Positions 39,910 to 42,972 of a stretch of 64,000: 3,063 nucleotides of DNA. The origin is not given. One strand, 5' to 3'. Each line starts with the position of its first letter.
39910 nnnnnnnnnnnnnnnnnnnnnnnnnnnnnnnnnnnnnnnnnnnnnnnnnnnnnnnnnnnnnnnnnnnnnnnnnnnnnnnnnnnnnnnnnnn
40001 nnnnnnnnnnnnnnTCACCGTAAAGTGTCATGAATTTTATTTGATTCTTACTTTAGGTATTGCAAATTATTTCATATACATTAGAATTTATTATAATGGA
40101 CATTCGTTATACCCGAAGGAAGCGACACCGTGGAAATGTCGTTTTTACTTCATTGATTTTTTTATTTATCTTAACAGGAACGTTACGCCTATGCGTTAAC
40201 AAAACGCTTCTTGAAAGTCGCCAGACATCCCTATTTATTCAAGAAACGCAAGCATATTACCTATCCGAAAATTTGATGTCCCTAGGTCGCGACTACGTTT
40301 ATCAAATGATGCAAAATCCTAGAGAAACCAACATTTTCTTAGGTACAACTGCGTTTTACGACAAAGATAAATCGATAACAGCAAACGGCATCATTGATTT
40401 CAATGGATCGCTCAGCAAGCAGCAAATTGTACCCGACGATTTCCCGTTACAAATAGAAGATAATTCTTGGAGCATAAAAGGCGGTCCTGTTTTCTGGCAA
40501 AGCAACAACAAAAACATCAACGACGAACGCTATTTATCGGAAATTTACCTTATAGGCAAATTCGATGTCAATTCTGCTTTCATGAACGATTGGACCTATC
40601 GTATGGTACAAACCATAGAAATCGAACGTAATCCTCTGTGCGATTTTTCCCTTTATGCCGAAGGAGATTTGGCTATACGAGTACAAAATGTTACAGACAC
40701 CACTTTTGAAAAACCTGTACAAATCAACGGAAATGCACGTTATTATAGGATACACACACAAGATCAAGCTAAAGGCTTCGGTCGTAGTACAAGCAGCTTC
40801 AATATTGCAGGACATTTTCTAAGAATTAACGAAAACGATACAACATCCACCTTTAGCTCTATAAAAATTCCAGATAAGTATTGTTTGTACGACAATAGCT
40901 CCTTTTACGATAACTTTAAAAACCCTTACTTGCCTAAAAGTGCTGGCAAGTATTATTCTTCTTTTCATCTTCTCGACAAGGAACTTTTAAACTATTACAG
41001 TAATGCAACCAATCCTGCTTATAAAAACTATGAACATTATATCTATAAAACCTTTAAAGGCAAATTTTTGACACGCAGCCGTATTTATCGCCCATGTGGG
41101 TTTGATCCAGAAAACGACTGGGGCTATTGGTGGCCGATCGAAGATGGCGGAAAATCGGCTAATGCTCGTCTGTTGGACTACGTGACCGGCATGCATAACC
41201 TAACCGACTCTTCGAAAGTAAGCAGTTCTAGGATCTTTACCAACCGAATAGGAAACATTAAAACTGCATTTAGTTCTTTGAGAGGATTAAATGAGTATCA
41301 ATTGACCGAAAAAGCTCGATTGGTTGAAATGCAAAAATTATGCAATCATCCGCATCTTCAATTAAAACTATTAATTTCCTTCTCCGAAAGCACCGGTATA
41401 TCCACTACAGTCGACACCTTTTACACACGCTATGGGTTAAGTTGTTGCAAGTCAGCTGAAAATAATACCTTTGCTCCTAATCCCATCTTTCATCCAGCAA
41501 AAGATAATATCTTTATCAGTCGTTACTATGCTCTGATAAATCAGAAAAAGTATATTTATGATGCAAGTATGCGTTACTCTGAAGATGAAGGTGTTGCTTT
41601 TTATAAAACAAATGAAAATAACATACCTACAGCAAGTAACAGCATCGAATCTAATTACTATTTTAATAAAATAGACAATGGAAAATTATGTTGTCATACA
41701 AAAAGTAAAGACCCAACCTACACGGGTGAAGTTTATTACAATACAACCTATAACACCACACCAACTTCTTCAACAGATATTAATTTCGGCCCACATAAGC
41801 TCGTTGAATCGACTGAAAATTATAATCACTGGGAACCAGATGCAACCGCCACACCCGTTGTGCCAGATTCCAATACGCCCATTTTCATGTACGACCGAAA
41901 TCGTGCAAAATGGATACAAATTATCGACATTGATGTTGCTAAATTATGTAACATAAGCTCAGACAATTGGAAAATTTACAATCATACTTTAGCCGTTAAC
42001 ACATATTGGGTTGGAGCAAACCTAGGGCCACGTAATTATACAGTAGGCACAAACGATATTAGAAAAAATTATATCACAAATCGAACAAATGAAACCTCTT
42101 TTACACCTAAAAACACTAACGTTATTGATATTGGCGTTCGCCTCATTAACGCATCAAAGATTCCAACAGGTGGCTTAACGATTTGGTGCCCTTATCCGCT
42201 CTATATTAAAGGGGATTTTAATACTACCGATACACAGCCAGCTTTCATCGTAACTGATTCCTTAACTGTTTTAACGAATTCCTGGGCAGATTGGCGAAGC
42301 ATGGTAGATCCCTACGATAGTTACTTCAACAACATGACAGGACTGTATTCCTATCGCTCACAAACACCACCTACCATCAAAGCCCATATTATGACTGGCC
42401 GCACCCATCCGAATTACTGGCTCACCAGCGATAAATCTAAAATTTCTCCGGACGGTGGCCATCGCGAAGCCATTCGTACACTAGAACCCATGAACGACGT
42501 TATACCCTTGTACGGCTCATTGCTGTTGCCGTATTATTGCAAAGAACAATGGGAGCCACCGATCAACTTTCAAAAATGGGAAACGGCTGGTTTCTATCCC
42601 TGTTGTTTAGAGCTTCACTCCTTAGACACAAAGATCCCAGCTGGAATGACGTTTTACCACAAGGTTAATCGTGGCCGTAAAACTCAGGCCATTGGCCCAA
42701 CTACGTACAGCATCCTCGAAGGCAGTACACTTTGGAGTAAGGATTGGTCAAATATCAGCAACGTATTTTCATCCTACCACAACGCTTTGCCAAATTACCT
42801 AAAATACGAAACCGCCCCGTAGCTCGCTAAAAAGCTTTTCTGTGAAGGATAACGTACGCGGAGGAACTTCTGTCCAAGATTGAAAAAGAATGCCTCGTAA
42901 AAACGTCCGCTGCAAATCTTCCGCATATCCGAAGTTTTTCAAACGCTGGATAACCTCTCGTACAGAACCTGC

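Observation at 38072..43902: Non-canonical type-IV-filament module: pilin-like protein + GspF + 908-aa PilX-N-anchored giant + convergent short ATPase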

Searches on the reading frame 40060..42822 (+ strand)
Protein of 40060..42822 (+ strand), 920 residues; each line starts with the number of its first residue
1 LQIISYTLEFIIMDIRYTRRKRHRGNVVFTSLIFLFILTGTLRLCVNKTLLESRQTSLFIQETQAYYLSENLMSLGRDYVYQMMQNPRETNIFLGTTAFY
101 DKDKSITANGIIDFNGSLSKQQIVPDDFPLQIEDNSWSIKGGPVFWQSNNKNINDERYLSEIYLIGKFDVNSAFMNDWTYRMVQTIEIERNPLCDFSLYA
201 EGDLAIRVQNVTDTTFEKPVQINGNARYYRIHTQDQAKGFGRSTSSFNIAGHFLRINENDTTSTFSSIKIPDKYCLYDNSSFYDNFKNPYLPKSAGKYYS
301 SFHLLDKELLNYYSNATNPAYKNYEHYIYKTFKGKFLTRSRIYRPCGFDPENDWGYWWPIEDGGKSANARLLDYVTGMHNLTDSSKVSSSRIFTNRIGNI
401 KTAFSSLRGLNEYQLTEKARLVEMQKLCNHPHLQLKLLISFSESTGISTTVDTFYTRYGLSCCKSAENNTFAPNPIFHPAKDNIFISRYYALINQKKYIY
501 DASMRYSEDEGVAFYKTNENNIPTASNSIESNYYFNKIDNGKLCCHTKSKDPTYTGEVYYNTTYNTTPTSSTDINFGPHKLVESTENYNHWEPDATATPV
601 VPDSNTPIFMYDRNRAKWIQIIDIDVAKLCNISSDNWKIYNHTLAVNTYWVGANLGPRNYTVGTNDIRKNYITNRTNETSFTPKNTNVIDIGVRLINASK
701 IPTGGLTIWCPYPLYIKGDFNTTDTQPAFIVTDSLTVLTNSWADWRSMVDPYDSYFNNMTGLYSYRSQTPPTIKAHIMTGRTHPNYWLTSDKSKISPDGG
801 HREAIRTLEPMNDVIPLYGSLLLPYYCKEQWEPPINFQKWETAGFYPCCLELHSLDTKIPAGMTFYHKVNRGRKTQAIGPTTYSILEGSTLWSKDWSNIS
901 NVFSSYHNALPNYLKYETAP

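Call 4: search_protein_families(library=pfam, proteins=[window:40060-42822:+], max_evalue=0.1)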
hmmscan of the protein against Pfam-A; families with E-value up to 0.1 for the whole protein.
window:40060-42822:+ (920 aa): 1 family
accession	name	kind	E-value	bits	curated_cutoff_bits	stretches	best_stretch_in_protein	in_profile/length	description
PF02395.22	Peptidase_S6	-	0.0031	17.5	23.3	1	535-641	155-258/260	Immunoglobulin A1 protease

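Call 5: search_protein_families(library=ncbifam, proteins=[window:40060-42822:+], max_evalue=0.1)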
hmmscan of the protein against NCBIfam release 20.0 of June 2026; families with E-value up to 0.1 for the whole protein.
window:40060-42822:+ (920 aa): 1 family
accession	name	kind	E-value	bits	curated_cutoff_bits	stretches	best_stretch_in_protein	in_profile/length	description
NF041014.1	pilin_ComGG_2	equivalog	0.0086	16.7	40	1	21-74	1-54/101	competence type IV pilus minor pilin ComGG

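Call 9: find_homologous_proteins(query=window:40096-42822:+, max_evalue=0.001)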
Query window:40096-42822:+ (908 aa): 40 proteins with E <= 0.001 among 6481 candidates.
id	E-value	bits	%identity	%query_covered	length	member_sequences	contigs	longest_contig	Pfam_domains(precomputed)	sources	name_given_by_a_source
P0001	0.0e+0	2107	98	100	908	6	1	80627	-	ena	-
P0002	5.1e-236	804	46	99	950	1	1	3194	-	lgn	-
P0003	4.0e-225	768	44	100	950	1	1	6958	-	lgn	-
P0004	6.6e-225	767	45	99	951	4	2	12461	-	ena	-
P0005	1.2e-223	763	46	99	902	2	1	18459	-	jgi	-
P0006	1.7e-222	759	45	100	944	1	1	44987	-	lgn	-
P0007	3.9e-222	758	45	100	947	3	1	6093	-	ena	-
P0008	5.5e-219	748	44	100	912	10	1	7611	-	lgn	-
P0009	3.7e-214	732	43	100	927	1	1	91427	-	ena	-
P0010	2.6e-206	706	43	100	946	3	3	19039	-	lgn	-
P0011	1.9e-205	703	42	100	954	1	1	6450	-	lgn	-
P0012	1.4e-203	697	42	99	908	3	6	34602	-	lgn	-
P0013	5.1e-202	692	43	100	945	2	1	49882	-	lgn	-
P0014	1.2e-198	680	42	100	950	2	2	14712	-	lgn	-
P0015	1.9e-197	677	42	99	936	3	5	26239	-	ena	-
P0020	3.1e-191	656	40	99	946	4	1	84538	-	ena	-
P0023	1.0e-190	654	40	100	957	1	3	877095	-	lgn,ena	-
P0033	2.0e-171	590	39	95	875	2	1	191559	-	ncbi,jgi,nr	ncbi:MAG: hypothetical protein LBJ78_01225 [Puniceicoccales bacterium]|jgi:hypothetical protein|nr:h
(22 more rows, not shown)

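Call 10: find_encoding_contigs(protein=P0023, flank=10000, max_places=2)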
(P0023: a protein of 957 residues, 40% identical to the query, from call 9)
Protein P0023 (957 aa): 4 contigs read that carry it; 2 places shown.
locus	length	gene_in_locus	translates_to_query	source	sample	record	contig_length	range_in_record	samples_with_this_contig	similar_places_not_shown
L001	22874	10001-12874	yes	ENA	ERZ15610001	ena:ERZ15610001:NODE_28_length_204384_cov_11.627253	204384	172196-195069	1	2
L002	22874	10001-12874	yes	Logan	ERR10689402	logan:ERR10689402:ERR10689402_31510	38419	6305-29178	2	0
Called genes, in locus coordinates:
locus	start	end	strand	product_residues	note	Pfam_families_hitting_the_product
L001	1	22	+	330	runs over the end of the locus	PF00753:Lactamase_B (weak), PF23023:Anti-Pycsar_Apyc1 (weak), PF12706:Lactamase_B_2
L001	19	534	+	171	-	-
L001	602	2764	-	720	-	PF13491:FtsK_4TM (weak), PF17854:FtsK_alpha, PF01580:FtsK_SpoIIIE, PF09397:FtsK_gamma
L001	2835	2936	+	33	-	-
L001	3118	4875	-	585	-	-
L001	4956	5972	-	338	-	PF07690:MFS_1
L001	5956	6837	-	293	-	PF02517:Rce1-like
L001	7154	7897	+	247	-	-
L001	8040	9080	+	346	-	PF00108:Thiolase_N (weak), PF08545:ACP_syn_III, PF08541:ACP_syn_III_C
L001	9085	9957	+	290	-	PF00561:Abhydrolase_1, PF12146:Hydrolase_4 (weak), PF12697:Abhydrolase_6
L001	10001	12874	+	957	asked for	-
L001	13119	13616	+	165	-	-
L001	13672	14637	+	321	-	PF00005:ABC_tran, PF13304:AAA_21 (weak)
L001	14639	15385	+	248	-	PF12679:ABC2_membrane_2 (weak), PF12730:ABC2_membrane_4 (faint), PF13346:ABC2_membrane_5 (weak), PF12698:ABC2_membrane_3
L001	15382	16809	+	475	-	PF09822:ABC_transp_aux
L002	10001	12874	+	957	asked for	-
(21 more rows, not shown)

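Call 11: find_encoding_contigs(protein=P0020, flank=10000, max_places=2)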
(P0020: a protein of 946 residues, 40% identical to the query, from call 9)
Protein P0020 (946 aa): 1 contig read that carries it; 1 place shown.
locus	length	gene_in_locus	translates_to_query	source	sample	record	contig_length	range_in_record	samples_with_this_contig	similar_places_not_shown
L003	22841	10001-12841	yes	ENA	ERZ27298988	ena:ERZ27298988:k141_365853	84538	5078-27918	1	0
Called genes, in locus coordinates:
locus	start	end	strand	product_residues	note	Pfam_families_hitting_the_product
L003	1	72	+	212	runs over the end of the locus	PF07963:N_methyl (faint)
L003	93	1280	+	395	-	-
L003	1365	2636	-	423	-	PF04413:Glycos_transf_N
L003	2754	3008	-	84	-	PF00550:PP-binding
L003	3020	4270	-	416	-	PF00109:ketoacyl-synt, PF02801:Ketoacyl-synt_C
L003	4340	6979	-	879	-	PF00133:tRNA-synt_1, PF09334:tRNA-synt_1g, PF13603:tRNA-synt_1_2 (faint), PF09334:tRNA-synt_1g, PF00133:tRNA-synt_1, PF08264:Anticodon_1, PF10458:Val_tRNA-synt_C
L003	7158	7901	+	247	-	-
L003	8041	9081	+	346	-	PF08545:ACP_syn_III (weak), PF08541:ACP_syn_III_C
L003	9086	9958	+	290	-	PF00561:Abhydrolase_1, PF12697:Abhydrolase_6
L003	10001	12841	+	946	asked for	-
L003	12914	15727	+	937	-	-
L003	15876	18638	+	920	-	-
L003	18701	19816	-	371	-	-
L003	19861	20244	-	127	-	-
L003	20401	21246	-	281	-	PF06414:Zeta_toxin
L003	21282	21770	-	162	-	PF01196:Ribosomal_L17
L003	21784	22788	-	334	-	PF01193:RNA_pol_L, PF01000:RNA_pol_A_bac, PF03118:RNA_pol_A_CTD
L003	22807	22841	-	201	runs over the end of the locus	PF00163:Ribosomal_S4, PF01479:S4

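Call 13: find_encoding_contigs(protein=P0009, flank=10000, max_places=1)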
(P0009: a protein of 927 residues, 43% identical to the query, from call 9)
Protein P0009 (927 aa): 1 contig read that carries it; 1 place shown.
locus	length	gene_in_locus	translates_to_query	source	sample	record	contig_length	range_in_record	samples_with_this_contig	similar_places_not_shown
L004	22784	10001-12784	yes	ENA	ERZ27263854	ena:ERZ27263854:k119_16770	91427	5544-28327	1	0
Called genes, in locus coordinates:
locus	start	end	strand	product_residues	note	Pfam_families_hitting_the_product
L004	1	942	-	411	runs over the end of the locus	-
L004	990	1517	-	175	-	-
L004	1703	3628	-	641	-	-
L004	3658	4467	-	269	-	-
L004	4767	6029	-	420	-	-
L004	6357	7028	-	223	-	-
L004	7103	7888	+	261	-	-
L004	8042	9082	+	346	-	PF00108:Thiolase_N (weak), PF08545:ACP_syn_III, PF08541:ACP_syn_III_C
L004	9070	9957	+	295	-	PF00561:Abhydrolase_1, PF12146:Hydrolase_4 (weak), PF12697:Abhydrolase_6, PF00561:Abhydrolase_1 (weak)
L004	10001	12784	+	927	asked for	-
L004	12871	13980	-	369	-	-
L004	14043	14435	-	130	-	PF13279:4HBT_2, PF03061:4HBT (weak)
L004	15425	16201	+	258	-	-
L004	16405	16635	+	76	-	-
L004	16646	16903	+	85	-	-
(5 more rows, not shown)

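Call 14: find_encoding_contigs(protein=P0006, flank=10000, max_places=1)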
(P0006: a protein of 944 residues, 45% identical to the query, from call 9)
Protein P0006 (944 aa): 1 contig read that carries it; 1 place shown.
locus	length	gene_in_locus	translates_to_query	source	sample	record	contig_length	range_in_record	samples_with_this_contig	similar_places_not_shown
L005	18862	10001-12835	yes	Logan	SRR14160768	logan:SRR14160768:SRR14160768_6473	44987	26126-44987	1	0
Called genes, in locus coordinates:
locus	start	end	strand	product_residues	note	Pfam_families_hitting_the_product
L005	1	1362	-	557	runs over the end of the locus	PF00575:S1, PF24353:DUF7513 (faint), PF00575:S1, PF17092:PCB_OB (faint), PF00575:S1, PF21710:Spt6_S1, PF23459:S1_RRP5 (weak), PF24685:OB_RRP5_4th (weak)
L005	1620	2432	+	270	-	PF01694:Rhomboid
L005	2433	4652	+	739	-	PF17804:TSP_NTD, PF00595:PDZ, PF03572:Peptidase_S41, PF11818:DUF3340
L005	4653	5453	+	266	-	PF22435:MRM3-like_sub_bind, PF00588:SpoU_methylase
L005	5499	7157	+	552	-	PF13175:AAA_15 (weak), PF13476:AAA_23 (weak), PF02463:SMC_N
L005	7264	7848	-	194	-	PF00293:NUDIX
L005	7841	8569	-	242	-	PF04298:Zn_peptidase_2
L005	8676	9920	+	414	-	PF01189:Methyltr_RsmB-F, PF01728:FtsJ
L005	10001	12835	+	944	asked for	-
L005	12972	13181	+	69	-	-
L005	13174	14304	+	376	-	PF00091:Tubulin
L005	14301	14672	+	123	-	PF07963:N_methyl (weak)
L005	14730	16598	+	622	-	PF00916:Sulfate_transp, PF01740:STAS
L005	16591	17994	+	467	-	PF01171:ATP_bind_3, PF11734:TilS_C (weak)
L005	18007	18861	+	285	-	?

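Call 15: find_encoding_contigs(protein=P0033, flank=10000, max_places=1)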
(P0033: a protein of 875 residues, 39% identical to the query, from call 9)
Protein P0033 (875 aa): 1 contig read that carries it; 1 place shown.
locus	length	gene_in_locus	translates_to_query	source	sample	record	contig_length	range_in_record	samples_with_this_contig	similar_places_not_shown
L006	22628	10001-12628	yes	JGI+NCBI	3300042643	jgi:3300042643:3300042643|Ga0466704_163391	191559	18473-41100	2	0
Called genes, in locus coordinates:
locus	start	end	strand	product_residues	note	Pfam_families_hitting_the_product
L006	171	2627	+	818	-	PF01751:Toprim, PF01131:Topoisom_bac, PF13342:Toprim_Crpt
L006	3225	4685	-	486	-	PF08245:Mur_ligase_M, PF02875:Mur_ligase_C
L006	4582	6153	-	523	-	PF01225:Mur_ligase (weak), PF08245:Mur_ligase_M, PF02875:Mur_ligase_C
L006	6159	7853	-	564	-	PF03717:PBP_dimer, PF00905:Transpeptidase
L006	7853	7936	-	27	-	-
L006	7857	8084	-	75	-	-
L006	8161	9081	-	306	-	PF01795:Methyltransf_5, PF13847:Methyltransf_31 (faint), PF13649:Methyltransf_25 (faint)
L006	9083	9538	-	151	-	PF02381:MraZ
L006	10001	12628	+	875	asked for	-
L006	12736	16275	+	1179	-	PF01855:POR_N, PF17147:PFOR_II, PF01558:POR, PF10371:EKR, PF12838:Fer4_7, PF13183:Fer4_8 (weak), PF13187:Fer4_9 (weak), PF02775:TPP_enzyme_C, +6 more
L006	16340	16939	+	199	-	PF03099:BPL_LplA_LipB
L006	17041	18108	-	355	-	PF03102:NeuB, PF08666:SAF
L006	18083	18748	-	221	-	-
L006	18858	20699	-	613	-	PF01370:Epimerase, PF02719:Polysacc_synt_2, PF04321:RmlD_sub_bind, PF16363:GDP_Man_Dehyd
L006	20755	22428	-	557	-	PF00575:S1, PF17092:PCB_OB (faint), PF13509:S1_2 (faint), PF24685:OB_RRP5_4th (faint), PF00575:S1, PF00575:S1, PF21710:Spt6_S1 (weak), PF23459:S1_RRP5 (weak), +1 more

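Call 39: find_related_loci(query=A1, collection=genome_contigs, flank=10000)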
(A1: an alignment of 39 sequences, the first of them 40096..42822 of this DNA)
Query A1 (908 aa) in genome_contigs; peptide patterns used: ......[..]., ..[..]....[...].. (x = any residue, [..] = any of these).
17 stretches matched a pattern; 13 encode a relative of the query (tblastn E <= 1e-3); 13 distinct loci.
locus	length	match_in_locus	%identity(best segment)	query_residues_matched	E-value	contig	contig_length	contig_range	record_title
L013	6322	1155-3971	44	2-908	0e+0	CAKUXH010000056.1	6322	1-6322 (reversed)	MAG: uncultured Opitutales bacterium isolate REFINED_METABAT215_TOP10_CONTIGS_1500_ASSEMBLY_K77_MERGED__Hadza_MoBio_hadz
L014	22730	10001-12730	45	1-908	0e+0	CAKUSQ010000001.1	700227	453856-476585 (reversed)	MAG: uncultured Opitutales bacterium isolate REFINED_METABAT215_TOP10_CONTIGS_1500_ASSEMBLY_K77_MERGED__Hadza_MoBio_hadz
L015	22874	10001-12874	42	1-908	0e+0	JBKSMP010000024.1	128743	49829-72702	MAG: Opitutales bacterium isolate 101_22-192 k141_350330, whole genome shotgun sequence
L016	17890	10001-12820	43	1-908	0e+0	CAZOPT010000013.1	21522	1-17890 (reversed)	MAG TPA_asm: uncultured Opitutales bacterium isolate SRP225648_co1_956 genome assembly, contig: NODE_5755_length_21522_c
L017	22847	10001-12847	41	8-908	0e+0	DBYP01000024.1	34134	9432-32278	MAG TPA_asm: Verrucomicrobia bacterium UBA1183 UBA1183_contig_7155, whole genome shotgun sequence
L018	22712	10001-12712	40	8-903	0e+0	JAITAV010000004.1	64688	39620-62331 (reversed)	MAG: Puniceicoccales bacterium isolate Ncb351_bin56 k119_3354424, whole genome shotgun sequence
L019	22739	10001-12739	40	8-903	0e+0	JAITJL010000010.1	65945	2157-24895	MAG: Puniceicoccales bacterium isolate Pcl387_bin165 k119_2925620, whole genome shotgun sequence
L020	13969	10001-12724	40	8-903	0e+0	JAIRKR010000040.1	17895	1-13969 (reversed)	MAG: Puniceicoccales bacterium isolate Cc175_bin121 k119_311654, whole genome shotgun sequence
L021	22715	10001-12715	39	8-903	0e+0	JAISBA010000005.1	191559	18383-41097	MAG: Puniceicoccales bacterium isolate Gx481_bin184 k119_3082428, whole genome shotgun sequence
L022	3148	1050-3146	40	2-675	3e-152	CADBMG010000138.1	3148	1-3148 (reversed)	MAG: uncultured proteobacterium isolate RUG14094 genome assembly, contig: RUG14094_asm_138, whole genome shotgun sequenc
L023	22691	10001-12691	40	8-903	0e+0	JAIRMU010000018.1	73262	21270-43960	MAG: Puniceicoccales bacterium isolate Cd354_bin116 k119_1898135, whole genome shotgun sequence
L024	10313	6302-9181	42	1-908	0e+0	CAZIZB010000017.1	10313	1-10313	MAG TPA_asm: uncultured Opitutales bacterium isolate SRP315200_co2_453 genome assembly, contig: NODE_9209_length_10313_c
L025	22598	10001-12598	36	9-903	2e-151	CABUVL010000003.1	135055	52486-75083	MAG TPA_asm: uncultured Verrucomicrobia bacterium isolate MGYG-HGUT-04418 genome assembly, contig: GUT_GENOME273599_3, w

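Call 42: search_solved_structures(query=A1, max_evalue=1)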
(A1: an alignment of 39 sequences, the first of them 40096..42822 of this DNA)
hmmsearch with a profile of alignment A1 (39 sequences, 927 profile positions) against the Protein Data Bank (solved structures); distinct sequences matched with E-value up to 1: 2.
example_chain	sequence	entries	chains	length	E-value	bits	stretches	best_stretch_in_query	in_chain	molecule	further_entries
2lxx_A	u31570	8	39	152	0.52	11.4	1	376-485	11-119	Actin-depolymerizing factor 2, isoform c | Cofilin (UNC-60B) | Cofilin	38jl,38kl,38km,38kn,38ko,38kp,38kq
4doh_A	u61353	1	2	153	0.69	11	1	192-280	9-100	Interleukin-20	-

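Call 47: predict_structure(alignment_id=A1)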
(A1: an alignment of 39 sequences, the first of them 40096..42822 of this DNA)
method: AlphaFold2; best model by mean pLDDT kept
length: 908 residues; sequences in the alignment: 39
mean_pLDDT: 74.7   pTM: 0.82
mean pLDDT of the five models: 74.7, 73.3, 72.9, 67.6, 64.3
residues with pLDDT >= 90: 200; 70-90: 404; 50-70: 181; < 50: 123
segments of 3 or more residues with pLDDT < 50: 1-13, 197-201, 218-231, 245-254, 276-300, 303-305, 439-463, 639-645, 666-671, 750-752, 820-831
pLDDT, mean of each block of 10 residues (from residue 1): 36 58 72 73 85 92 91 85 90 83 87 90 92 86 83 93 88 94 90 59 77 64 42 74 49 55 68 50 29 45 53 68 78 83 61 78 81 63 81 88 88 89 77 54 46 43 57 78 80 90 83 76 88 87 85 72 78 70 77 83 78 92 90 70 51 58 50 63 95 90 94 94 86 74 60 67 89 60 63 76 89 67 47 67 87 90 90 91 89 90 81
secondary structure, 60 per line:
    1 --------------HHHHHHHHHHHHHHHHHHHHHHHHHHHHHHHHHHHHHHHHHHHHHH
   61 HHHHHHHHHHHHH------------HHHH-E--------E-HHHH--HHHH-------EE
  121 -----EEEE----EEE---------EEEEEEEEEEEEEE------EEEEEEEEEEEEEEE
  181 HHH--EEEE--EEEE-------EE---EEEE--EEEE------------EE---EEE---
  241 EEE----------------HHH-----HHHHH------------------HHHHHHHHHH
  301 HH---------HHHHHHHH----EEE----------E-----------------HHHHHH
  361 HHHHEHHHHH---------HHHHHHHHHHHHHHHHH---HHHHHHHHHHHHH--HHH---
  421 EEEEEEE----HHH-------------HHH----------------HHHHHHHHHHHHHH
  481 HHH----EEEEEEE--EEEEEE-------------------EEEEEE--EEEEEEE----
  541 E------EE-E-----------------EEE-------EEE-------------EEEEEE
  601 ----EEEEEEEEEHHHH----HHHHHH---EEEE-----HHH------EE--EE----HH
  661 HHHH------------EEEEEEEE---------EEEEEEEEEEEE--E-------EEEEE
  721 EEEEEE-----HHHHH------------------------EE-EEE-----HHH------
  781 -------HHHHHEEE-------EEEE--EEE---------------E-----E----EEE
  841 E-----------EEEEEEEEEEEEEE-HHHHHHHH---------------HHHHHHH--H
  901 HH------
elements in order (helices of 4 or more, strands of 3 or more residues): H15-73 H86-89 H102-105 H108-111 E126-129 E134-136 E146-159 E166-180 E186-189 E192-195 E208-211 E214-217 E235-237 E241-243 H268-272 H291-302 H312-319 E324-326 H355-364 H366-370 H380-396 H400-412 E421-427 H467-483 E488-494 E497-502 E522-527 E530-536 E569-571 E579-581 E595-600 E605-613 H614-617 H622-627 E631-634 H659-664 E677-684 E694-705 E716-726 H732-736 E764-766 H788-792 E793-795 E803-806 E809-811 E838-841 E853-866 H868-875 H891-897
